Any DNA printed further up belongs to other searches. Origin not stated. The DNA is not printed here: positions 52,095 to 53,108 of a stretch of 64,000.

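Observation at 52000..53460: Low-GC island encoding a signal-less aspzincin metalloprotease and a small secreted partner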

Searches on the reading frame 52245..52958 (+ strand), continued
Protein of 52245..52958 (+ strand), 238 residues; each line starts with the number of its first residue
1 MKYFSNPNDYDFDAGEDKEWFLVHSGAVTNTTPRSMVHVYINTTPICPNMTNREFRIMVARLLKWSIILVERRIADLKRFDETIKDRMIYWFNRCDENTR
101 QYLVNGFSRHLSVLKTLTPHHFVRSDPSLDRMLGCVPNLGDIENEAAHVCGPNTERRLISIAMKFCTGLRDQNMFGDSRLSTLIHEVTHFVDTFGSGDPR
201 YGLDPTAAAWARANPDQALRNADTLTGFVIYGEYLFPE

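Call 14: find_encoding_contigs(protein=P0095, flank=10000, max_places=3)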
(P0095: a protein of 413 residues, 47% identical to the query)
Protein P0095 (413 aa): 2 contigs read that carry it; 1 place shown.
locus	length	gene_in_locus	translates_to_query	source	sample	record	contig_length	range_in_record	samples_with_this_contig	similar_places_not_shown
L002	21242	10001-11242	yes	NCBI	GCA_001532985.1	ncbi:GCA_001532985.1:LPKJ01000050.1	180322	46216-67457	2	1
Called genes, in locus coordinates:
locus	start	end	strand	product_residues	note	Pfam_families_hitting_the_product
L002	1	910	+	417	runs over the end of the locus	PF00266:Aminotran_5, PF22580:KYNU_C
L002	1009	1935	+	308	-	PF03301:Trp_dioxygenase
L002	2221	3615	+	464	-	PF01232:Mannitol_dh, PF08125:Mannitol_dh_C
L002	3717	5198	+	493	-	PF00370:FGGY_N, PF02782:FGGY_C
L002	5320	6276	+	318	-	PF12802:MarR_2 (faint), PF04198:Sugar-bind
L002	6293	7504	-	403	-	PF07690:MFS_1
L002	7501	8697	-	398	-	PF00144:Beta-lactamase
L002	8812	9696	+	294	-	PF00126:HTH_1, PF03466:LysR_substrate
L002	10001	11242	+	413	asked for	PF05488:PAAR_motif (weak), PF14521:Aspzincin_M35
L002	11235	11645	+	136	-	-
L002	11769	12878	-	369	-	PF00005:ABC_tran, PF17912:OB_MalK, PF08402:TOBE_2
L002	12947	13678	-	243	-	PF00702:Hydrolase, PF13419:HAD_2, PF13242:Hydrolase_like (weak)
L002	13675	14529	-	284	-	PF00528:BPD_transp_1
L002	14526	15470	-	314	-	PF00528:BPD_transp_1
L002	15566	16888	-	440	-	PF01547:SBP_bac_1, PF13416:SBP_bac_8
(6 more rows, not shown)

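Call 18: find_encoding_contigs(protein=P0109, flank=10000, max_places=3)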
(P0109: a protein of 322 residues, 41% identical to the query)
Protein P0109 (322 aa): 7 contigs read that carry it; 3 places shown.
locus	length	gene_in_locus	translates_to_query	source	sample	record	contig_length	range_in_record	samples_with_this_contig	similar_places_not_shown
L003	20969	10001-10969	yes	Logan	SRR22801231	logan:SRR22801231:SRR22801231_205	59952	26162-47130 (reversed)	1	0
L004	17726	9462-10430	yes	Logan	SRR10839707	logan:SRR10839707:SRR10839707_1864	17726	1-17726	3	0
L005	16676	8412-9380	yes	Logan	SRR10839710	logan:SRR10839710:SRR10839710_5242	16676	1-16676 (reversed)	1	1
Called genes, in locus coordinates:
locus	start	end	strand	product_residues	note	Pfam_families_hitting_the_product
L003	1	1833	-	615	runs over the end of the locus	PF09823:DUF2357, PF04411:PDDEXK_7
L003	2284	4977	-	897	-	PF26345:ScoMcrA_N, PF12102:MrcB_N (weak)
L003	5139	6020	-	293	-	PF19723:DUF6216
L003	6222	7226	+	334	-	PF01844:HNH (weak)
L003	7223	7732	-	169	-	-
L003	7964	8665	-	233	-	-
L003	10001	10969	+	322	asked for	PF05488:PAAR_motif, PF14521:Aspzincin_M35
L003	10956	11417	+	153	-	-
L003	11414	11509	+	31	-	-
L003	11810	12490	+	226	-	PF14113:Tae4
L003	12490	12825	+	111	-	-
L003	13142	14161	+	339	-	PF01590:GAF, PF13185:GAF_2, PF13492:GAF_3 (weak), PF00990:GGDEF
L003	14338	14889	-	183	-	-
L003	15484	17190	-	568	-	PF03235:GmrSD_N, PF07510:GmrSD_C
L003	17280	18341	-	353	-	PF13280:WYL, PF25583:WCX (faint)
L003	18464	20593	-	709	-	PF13191:AAA_16 (faint), PF05673:DUF815 (faint), PF02367:TsaE (faint), PF05496:RuvB_N (faint), PF00004:AAA, PF00910:RNA_helicase (faint), PF05729:NACHT (faint), PF00004:AAA, +5 more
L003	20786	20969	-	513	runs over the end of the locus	PF03193:RsgA_GTPase (faint), PF00350:Dynamin_N (faint), PF01926:MMR_HSR1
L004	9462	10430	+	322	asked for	PF05488:PAAR_motif, PF14521:Aspzincin_M35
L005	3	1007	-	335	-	?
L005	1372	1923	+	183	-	PF12802:MarR_2, PF01047:MarR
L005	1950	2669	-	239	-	-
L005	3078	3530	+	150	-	-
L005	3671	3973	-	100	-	PF07363:DUF1484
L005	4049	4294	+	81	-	PF13560:HTH_31, PF12844:HTH_19, PF01381:HTH_3, PF13443:HTH_26 (weak)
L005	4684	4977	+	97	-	-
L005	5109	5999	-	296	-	PF19940:DUF6402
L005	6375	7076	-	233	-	-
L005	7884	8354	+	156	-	PF05488:PAAR_motif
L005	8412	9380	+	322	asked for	PF05488:PAAR_motif, PF14521:Aspzincin_M35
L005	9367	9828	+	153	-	-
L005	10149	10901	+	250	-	PF14113:Tae4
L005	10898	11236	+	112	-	-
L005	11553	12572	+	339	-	PF01590:GAF, PF13185:GAF_2, PF13492:GAF_3 (weak), PF00990:GGDEF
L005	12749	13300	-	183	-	-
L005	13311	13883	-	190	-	PF14317:YcxB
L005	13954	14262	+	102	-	-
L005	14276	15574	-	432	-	PF10117:McrBC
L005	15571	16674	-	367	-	?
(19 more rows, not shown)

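Call 19: find_encoding_contigs(protein=P0111, flank=10000, max_places=2)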
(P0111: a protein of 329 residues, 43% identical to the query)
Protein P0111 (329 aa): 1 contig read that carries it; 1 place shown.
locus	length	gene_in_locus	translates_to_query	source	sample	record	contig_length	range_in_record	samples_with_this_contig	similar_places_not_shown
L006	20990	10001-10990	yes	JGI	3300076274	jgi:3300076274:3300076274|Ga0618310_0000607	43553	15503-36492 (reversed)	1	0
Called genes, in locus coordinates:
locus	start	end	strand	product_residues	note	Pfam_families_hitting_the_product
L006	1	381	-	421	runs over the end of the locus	PF05977:MFS_3, PF07690:MFS_1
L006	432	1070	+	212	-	PF00849:PseudoU_synth_2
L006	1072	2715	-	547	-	-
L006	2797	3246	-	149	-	PF00582:Usp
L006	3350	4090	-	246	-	PF10014:2OG-Fe_Oxy_2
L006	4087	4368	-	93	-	PF04248:NTP_transf_9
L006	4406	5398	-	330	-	PF10017:Methyltransf_33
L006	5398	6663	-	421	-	PF12867:DinB_2, PF03781:FGE-sulfatase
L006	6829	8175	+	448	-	PF01266:DAO (faint), PF07992:Pyr_redox_2, PF13450:NAD_binding_8 (faint), PF00070:Pyr_redox, PF22366:NDH2_C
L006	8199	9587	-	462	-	-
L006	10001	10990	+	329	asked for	PF05488:PAAR_motif (weak), PF14521:Aspzincin_M35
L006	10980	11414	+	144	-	-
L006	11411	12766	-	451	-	PF00034:Cytochrom_C (faint), PF03150:CCP_MauG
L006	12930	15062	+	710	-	PF00884:Sulfatase (faint), PF04185:Phosphoesterase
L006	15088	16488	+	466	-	PF03009:GDPD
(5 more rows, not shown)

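Call 20: find_encoding_contigs(protein=P0015, flank=10000, max_places=4)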
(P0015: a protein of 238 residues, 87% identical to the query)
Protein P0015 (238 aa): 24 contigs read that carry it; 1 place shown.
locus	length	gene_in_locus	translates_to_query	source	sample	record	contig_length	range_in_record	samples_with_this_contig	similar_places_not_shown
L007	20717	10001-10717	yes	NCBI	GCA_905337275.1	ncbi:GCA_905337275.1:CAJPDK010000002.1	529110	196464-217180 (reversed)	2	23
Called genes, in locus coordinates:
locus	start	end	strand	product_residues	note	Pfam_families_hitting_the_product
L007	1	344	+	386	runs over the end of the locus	PF13609:Porin_4, PF00267:Porin_1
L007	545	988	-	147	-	-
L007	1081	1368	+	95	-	PF13663:DUF4148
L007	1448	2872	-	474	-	PF00672:HAMP, PF00512:HisKA, PF02518:HATPase_c, PF13581:HATPase_c_2 (weak)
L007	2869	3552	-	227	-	PF00072:Response_reg, PF00486:Trans_reg_C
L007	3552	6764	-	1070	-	PF00873:ACR_tran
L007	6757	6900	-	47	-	-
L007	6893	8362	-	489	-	PF25971:CzcB_N, PF25917:BSH_RND, PF25919:BSH_CusB, PF25973:BSH_CzcB, PF25893:HH_CzcB, PF25954:Beta-barrel_RND_2, PF25975:CzcB_C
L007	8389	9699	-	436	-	PF02321:OEP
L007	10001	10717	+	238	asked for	PF14521:Aspzincin_M35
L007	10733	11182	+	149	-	-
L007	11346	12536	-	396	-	PF01636:APH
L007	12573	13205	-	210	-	PF04973:NMN_transporter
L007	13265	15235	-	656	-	PF07715:Plug, PF00593:TonB_dep_Rec_b-barrel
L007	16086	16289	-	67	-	PF11174:DUF2970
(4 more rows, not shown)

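Call 37: search_solved_structures(query=A1, max_evalue=1, show_alignments=2)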
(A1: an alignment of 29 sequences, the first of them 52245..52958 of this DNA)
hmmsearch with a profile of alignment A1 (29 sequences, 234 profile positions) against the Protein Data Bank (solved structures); distinct sequences matched with E-value up to 1: 6.
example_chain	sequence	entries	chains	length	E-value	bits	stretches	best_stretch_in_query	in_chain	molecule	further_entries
1g12_A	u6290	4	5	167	1.3e-08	37.4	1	173-221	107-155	PEPTIDYL-LYS METALLOENDOPEPTIDASE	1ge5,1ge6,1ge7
2x3a_A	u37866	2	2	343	9.1e-08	34.6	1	174-221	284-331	TOXIC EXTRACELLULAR ENDOPEPTIDASE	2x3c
2x3b_A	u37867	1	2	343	1.7e-07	33.8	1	174-221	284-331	TOXIC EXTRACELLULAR ENDOPEPTIDASE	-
1eb6_A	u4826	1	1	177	0.00074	21.8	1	174-225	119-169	NEUTRAL PROTEASE II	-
7dww_B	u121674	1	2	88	0.23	13.7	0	118-137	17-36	msDPBB_sym2 protein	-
7upp_A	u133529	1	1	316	0.25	13.6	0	19-79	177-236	DHT03 protein A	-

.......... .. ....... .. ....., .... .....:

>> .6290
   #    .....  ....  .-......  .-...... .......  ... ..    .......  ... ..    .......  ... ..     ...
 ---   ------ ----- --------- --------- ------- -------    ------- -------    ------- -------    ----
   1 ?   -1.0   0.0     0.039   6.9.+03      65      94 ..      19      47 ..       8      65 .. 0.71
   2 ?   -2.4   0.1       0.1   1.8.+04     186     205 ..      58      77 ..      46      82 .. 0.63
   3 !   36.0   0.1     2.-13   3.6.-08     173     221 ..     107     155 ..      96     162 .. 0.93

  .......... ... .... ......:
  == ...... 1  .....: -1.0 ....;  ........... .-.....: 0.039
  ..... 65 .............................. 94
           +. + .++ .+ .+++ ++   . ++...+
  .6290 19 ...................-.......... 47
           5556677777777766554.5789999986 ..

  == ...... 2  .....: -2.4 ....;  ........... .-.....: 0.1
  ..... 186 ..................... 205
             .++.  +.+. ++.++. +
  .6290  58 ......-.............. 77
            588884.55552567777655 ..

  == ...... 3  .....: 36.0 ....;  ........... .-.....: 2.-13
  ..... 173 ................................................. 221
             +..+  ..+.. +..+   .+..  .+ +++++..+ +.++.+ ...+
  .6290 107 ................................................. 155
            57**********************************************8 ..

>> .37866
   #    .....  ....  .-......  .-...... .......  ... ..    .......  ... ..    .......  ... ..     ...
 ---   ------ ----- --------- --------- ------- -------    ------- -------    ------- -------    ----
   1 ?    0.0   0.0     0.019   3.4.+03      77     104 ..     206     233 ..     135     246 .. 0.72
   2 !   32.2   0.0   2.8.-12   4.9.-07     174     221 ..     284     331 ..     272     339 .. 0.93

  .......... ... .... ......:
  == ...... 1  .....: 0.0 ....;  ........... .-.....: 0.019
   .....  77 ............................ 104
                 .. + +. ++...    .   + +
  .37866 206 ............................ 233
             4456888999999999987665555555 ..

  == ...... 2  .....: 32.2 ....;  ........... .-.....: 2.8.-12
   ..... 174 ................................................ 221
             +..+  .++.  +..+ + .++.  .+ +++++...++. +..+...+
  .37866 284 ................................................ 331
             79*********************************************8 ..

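Call 43: predict_structure(alignment_id=A1)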
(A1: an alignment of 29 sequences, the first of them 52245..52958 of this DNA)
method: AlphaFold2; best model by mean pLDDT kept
length: 238 residues; sequences in the alignment: 29
mean_pLDDT: 84.0   pTM: 0.79
mean pLDDT of the five models: 84.0, 83.1, 83.1, 82.1, 81.1
residues with pLDDT >= 90: 138; 70-90: 53; 50-70: 34; < 50: 13
segments of 3 or more residues with pLDDT < 50: 1-9
pLDDT, mean of each block of 10 residues (from residue 1): 41 52 53 59 86 95 97 97 96 97 98 96 90 81 86 83 93 90 96 90 84 93 95 68
secondary structure, 60 per line:
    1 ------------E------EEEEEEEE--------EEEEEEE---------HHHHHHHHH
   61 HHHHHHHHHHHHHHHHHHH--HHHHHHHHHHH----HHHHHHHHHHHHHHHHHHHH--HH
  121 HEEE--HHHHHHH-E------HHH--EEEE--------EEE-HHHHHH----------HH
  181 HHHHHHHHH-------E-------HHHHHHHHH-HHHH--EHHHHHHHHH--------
elements in order: E20-27 E36-42 H52-79 H82-92 H97-116 E122-124 H127-133 E147-150 E159-161 H163-168 H179-189 H205-213 H215-218 H222-230

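Call 46: fold_search(model_id=the predicted structure, library=pdb)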
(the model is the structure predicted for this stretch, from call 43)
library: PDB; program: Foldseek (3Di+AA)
matches with E <= 10: 29; with E <= 0.001: 7
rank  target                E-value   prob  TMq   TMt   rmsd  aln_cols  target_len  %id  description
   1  1ge6                  2.2e-06  1.00  0.54  0.77   3.2       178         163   19  ZINC PEPTIDASE FROM GRIFOLA FRONDOSA (released 2001-03-14)
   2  2x3b_A                2.4e-06  1.00  0.56  0.46   5.8       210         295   19  AsaP1 inactive mutant E294A, an extracellular toxic zinc metalloendopeptidase (released 2011-02-02)
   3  2x3a                  3.4e-06  1.00  0.55  0.45   6.2       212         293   17  AsaP1 inactive mutant E294Q, an extracellular toxic zinc metalloendopeptidase (released 2011-02-02)
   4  1g12                  4.5e-06  1.00  0.54  0.74   3.3       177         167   20  ZINC PEPTIDASE FROM GRIFOLA FRONDOSA (released 2001-03-14)
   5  2x3c                  5.3e-06  1.00  0.57  0.48   5.8       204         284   18  AsaP1 inactive mutant E294Q, an extracellular toxic zinc metalloendopeptidase (released 2011-02-02)
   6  2x3b_B                1.1e-05  1.00  0.55  0.46   6.6       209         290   18  AsaP1 inactive mutant E294A, an extracellular toxic zinc metalloendopeptidase (released 2011-02-02)
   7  1eb6                  1.5e-05  1.00  0.57  0.74   3.2       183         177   17  Deuterolysin from Aspergillus oryzae (released 2001-11-23)
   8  7zpf_C                1.3e+00  0.04  0.15  0.09  16.5       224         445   10  Three-dimensional structure of AIP56, a short-trip single chain AB toxin from Photobacterium damselae subsp. piscicida (released 2023-05-10)
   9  5w0p_B                4.7e+00  0.03  0.14  0.06  11.4       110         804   14  Crystal structure of rhodopsin bound to visual arrestin determined by X-ray free electron laser (released 2017-08-09)
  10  8f5f_B                4.7e+00  0.02  0.12  0.10  10.7        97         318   18  human branched chain ketoacid dehydrogenase kinase in complex with inhibitors (released 2023-07-05)
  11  8yy8_R                5.0e+00  0.06  0.16  0.12   9.2        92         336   10  Fzd7 -Gs complex (released 2024-04-24)
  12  6ei0_N                5.6e+00  0.10  0.17  0.29   4.6        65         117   15  Cytosolic copper storage protein Csp from Streptomyces lividans: apo form (released 2018-10-10)
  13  6ei0_G                5.9e+00  0.09  0.17  0.30   4.7        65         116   15  Cytosolic copper storage protein Csp from Streptomyces lividans: apo form (released 2018-10-10)
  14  2pz1                  6.5e+00  0.04  0.16  0.11  12.2       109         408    9  Crystal Structure of Auto-inhibited Asef (released 2007-08-21)
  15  6q58_D                6.9e+00  0.08  0.17  0.29   4.7        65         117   15  Copper loading to a cytosolic copper storage protein from Streptomyces lividans (five coppers) (released 2019-07-10)
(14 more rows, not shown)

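Call 59: find_encoding_contigs(protein=P0088, flank=10000, max_places=3)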
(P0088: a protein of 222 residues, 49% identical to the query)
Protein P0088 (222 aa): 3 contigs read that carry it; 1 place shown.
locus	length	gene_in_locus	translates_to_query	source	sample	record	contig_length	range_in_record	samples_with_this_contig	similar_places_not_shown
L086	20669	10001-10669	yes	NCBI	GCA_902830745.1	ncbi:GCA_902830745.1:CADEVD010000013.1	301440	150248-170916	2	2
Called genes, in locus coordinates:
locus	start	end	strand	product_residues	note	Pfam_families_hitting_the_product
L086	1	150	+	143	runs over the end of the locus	PF00376:MerR, PF13411:MerR_1, PF09278:MerR-DNA-bind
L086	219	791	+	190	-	PF03551:PadR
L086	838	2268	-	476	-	PF01565:FAD_binding_4, PF02913:FAD-oxidase_C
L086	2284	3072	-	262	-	PF00497:SBP_bac_3, PF09084:NMT1 (weak)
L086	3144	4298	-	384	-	PF00155:Aminotran_1_2, PF00266:Aminotran_5 (weak), PF01053:Cys_Met_Meta_PP, PF01041:DegT_DnrJ_EryC1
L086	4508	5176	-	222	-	PF00440:TetR_N, PF17918:TetR_C_15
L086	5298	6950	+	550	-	PF18158:AidB_N, PF02770:Acyl-CoA_dh_M, PF00441:Acyl-CoA_dh_1, PF08028:Acyl-CoA_dh_2, PF22924:ACOX_C_alpha1 (faint)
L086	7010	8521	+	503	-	PF00501:AMP-binding, PF13193:AMP-binding_C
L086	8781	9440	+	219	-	PF05488:PAAR_motif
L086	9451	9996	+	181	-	-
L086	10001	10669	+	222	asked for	PF14521:Aspzincin_M35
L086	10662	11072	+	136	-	-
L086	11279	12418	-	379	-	PF13458:Peripla_BP_6, PF01094:ANF_receptor, PF13433:Peripla_BP_5 (weak)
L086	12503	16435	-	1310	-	PF21775:PutA_1st, PF18327:PRODH, PF14850:Pro_dh-DNA_bdg, PF01619:Pro_dh, PF00171:Aldedh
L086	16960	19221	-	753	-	PF17764:PriA_3primeBD, PF00270:DEAD, PF04851:ResIII, PF18319:Zn_ribbon_PriA, PF00271:Helicase_C, PF18074:PriA_C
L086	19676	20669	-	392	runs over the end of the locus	PF01208:URO-D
